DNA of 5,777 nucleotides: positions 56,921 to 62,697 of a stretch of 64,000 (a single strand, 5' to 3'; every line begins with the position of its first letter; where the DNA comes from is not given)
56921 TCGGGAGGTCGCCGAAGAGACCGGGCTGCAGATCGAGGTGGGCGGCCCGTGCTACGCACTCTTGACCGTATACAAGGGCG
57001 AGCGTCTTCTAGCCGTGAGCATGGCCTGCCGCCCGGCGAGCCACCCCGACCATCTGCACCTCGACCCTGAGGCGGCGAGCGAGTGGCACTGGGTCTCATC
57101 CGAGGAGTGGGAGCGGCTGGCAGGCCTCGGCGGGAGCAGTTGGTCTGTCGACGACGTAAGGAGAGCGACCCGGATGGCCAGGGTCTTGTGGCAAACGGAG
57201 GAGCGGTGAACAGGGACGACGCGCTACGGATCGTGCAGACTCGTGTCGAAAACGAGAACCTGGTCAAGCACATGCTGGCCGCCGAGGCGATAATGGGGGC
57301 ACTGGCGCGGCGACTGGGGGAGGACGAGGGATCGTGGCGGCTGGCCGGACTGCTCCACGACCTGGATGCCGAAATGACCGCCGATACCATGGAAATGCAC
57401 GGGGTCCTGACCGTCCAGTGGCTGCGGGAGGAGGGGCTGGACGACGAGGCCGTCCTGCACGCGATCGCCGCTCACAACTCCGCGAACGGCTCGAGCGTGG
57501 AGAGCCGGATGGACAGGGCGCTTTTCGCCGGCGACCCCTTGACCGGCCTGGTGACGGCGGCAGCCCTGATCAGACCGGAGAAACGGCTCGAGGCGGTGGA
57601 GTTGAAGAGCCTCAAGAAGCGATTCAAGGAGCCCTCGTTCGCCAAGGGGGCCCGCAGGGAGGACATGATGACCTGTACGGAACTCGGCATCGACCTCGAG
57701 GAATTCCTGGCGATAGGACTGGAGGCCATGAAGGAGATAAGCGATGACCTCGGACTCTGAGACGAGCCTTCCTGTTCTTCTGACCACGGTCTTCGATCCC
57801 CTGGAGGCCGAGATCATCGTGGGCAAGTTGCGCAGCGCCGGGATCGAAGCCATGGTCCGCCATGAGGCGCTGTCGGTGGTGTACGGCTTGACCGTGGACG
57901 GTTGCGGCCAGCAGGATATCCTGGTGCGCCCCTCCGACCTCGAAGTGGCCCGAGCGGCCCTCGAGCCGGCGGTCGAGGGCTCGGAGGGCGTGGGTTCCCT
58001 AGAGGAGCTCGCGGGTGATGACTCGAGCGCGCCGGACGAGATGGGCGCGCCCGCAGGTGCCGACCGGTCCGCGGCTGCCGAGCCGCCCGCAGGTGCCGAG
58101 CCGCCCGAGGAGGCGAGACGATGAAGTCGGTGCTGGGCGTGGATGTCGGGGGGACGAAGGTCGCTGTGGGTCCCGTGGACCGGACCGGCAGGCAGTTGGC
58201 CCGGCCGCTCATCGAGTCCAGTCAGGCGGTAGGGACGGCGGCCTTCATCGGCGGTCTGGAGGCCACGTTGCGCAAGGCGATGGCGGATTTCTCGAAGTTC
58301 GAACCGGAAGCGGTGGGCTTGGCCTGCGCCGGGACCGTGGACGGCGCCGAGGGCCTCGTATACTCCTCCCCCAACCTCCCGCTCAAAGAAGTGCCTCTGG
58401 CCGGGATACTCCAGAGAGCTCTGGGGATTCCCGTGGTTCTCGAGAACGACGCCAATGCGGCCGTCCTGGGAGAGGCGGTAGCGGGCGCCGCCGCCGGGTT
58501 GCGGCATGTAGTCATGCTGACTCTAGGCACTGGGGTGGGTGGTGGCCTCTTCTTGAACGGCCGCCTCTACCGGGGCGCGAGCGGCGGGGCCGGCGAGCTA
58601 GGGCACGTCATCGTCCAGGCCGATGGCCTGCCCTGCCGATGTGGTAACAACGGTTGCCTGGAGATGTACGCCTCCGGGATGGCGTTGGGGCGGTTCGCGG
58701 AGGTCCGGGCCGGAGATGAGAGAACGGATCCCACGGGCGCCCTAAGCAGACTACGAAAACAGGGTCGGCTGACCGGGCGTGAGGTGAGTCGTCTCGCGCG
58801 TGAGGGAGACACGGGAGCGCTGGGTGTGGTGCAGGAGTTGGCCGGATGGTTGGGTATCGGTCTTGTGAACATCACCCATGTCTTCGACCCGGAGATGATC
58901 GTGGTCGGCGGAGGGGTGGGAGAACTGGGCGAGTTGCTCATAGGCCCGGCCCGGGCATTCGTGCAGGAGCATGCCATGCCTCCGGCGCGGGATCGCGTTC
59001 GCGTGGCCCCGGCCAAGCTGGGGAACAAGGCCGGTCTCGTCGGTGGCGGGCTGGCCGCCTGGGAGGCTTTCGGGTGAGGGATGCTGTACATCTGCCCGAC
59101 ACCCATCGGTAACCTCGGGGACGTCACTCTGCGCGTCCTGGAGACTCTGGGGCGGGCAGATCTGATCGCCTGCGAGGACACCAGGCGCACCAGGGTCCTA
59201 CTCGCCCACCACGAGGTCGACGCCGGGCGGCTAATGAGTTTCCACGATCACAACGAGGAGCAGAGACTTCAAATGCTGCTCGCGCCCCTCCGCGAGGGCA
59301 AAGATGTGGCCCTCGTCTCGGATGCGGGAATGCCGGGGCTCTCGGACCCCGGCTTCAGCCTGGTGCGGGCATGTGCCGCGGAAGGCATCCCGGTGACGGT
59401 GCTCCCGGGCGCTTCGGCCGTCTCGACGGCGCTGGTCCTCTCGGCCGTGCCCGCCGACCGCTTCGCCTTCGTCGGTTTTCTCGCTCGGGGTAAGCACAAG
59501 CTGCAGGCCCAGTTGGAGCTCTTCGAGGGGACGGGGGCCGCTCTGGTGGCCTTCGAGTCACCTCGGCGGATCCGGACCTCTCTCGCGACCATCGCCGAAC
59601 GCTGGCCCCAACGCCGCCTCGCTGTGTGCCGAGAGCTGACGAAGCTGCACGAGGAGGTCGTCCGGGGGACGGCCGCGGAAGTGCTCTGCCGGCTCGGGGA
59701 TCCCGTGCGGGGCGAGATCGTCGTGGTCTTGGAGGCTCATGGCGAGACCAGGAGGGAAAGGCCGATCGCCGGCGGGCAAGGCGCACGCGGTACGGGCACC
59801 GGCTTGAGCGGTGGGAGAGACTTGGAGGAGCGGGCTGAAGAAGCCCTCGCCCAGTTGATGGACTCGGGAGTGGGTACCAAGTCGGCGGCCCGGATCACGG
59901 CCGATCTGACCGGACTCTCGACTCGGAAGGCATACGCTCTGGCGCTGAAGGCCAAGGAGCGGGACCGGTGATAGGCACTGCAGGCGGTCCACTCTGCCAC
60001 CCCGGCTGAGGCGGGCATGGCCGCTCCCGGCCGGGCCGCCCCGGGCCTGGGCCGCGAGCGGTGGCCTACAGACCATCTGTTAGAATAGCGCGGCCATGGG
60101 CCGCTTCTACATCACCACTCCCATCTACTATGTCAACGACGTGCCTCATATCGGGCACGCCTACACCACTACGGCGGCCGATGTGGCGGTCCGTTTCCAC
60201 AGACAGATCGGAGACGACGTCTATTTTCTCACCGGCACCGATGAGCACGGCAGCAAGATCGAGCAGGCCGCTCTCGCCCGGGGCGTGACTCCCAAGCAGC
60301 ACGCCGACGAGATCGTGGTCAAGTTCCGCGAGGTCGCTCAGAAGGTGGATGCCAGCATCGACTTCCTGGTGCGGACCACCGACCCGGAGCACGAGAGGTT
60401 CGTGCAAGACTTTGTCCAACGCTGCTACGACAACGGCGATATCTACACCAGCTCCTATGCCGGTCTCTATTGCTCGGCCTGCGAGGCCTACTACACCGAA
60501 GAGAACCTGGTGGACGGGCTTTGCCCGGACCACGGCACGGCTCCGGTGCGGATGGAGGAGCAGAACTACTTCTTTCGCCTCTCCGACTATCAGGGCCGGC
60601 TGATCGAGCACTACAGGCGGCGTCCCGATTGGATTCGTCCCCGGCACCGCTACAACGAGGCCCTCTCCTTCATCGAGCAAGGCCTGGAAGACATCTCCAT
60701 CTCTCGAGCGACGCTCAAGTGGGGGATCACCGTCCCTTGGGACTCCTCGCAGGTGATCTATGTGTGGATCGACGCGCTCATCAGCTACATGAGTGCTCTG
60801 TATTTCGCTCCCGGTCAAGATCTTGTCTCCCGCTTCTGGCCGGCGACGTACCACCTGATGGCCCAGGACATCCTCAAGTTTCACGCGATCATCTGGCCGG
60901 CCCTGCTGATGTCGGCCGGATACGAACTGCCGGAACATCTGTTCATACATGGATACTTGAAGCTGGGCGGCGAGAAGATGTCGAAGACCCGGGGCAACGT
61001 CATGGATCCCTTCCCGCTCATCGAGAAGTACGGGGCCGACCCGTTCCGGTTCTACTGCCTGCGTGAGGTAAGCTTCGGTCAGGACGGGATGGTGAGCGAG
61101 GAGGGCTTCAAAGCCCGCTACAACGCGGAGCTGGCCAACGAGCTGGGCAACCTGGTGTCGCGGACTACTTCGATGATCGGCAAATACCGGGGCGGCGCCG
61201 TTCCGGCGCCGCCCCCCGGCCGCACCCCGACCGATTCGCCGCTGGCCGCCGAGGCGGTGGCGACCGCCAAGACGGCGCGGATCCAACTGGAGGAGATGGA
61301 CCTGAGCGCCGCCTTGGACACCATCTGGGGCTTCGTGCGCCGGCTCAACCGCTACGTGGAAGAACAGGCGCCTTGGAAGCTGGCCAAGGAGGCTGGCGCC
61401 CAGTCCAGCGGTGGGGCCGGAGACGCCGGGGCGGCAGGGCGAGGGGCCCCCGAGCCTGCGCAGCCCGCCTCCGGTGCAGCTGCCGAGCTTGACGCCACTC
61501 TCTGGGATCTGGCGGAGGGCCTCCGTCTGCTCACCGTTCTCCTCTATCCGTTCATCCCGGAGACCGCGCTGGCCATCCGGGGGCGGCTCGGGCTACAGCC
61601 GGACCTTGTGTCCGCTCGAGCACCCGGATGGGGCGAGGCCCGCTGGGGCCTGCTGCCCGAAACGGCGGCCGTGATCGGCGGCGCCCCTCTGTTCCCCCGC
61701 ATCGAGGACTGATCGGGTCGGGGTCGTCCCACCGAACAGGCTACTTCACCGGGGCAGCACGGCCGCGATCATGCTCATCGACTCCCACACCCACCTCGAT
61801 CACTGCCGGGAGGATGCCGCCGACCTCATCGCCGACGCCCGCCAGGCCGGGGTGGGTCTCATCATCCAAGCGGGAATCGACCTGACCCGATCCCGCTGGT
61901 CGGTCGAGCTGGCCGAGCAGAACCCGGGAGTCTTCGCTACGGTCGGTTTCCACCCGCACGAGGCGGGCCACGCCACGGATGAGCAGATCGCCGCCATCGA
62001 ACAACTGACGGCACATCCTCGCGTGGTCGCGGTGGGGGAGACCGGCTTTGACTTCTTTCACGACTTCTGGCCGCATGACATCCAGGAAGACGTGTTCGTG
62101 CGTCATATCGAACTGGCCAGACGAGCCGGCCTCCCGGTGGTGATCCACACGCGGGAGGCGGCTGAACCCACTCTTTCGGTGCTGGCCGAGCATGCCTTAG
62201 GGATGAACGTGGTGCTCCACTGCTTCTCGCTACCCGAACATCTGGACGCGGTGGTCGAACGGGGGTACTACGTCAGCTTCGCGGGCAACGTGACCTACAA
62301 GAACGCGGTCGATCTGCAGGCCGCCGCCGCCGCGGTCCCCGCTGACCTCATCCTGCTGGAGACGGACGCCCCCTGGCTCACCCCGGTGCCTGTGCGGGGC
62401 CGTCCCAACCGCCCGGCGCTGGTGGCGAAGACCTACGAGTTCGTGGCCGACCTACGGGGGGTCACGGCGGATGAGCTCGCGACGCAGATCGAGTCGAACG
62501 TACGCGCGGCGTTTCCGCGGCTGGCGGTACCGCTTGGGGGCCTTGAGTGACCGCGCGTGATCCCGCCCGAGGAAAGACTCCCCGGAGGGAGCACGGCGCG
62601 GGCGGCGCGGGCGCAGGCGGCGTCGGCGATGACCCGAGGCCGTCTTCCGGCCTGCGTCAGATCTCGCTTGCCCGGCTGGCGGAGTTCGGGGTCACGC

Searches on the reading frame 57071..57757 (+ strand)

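Call 21: search_protein_families(library=pfam, proteins=[window:57071-57757:+], max_evalue=0.00001)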
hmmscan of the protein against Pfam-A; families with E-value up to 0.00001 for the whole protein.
window:57071-57757:+ (229 aa): 1 family
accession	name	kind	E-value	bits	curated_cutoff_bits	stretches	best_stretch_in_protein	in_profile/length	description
PF01966.28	HD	-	6.7e-10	39.7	22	1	66-139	3-89/116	HD domain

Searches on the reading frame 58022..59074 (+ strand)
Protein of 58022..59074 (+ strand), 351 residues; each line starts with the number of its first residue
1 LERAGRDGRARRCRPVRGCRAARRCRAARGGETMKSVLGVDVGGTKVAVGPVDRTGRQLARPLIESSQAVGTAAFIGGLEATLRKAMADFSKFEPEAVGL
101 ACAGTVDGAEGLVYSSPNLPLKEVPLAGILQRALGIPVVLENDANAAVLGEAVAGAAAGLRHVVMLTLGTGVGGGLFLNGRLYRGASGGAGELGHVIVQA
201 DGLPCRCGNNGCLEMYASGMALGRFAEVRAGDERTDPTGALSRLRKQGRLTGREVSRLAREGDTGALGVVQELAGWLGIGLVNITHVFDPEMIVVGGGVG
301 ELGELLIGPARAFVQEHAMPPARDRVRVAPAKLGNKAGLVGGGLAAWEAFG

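Call 21: search_protein_families(library=pfam, proteins=[window:58022-59074:+], max_evalue=0.00001)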
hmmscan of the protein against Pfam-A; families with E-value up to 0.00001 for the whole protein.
window:58022-59074:+ (351 aa): 1 family
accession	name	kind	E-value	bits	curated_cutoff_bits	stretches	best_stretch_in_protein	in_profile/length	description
PF00480.26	ROK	-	1.6e-68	231.8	22.9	1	38-341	2-286/294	ROK family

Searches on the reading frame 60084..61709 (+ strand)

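Call 21: search_protein_families(library=pfam, proteins=[window:60084-61709:+], max_evalue=0.00001)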
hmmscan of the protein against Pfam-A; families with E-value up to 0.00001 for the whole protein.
window:60084-61709:+ (542 aa): 3 families
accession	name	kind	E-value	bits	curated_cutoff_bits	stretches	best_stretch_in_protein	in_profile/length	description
PF09334.17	tRNA-synt_1g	-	4.9e-101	338.8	20.1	2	151-361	173-390/391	tRNA synthetases class I (M)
PF00133.28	tRNA-synt_1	-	5.9e-21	75.1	22.7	2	6-218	23-244/414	tRNA synthetases class I (I, L, M and V)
PF01406.26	tRNA-synt_1e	-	2.9e-09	37.2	27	0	17-129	19-130/301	tRNA synthetases class I (C) catalytic domain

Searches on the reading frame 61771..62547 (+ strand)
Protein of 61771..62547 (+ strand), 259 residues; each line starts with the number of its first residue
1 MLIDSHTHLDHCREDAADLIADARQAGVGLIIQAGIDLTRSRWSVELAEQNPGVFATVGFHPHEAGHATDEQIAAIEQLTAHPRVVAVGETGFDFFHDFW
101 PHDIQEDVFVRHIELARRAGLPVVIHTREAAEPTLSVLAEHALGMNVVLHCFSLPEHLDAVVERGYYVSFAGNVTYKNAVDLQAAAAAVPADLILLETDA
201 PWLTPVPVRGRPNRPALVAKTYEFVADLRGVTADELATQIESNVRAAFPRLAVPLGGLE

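Call 58: search_protein_families(library=pfam, proteins=[window:61771-62547:+], max_evalue=0.0001)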
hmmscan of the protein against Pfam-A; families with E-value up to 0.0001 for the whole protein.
window:61771-62547:+ (259 aa): 1 family
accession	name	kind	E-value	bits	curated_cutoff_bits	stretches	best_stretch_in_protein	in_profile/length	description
PF01026.27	TatD_DNase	-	1.6e-74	251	27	1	3-248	1-252/253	TatD related DNase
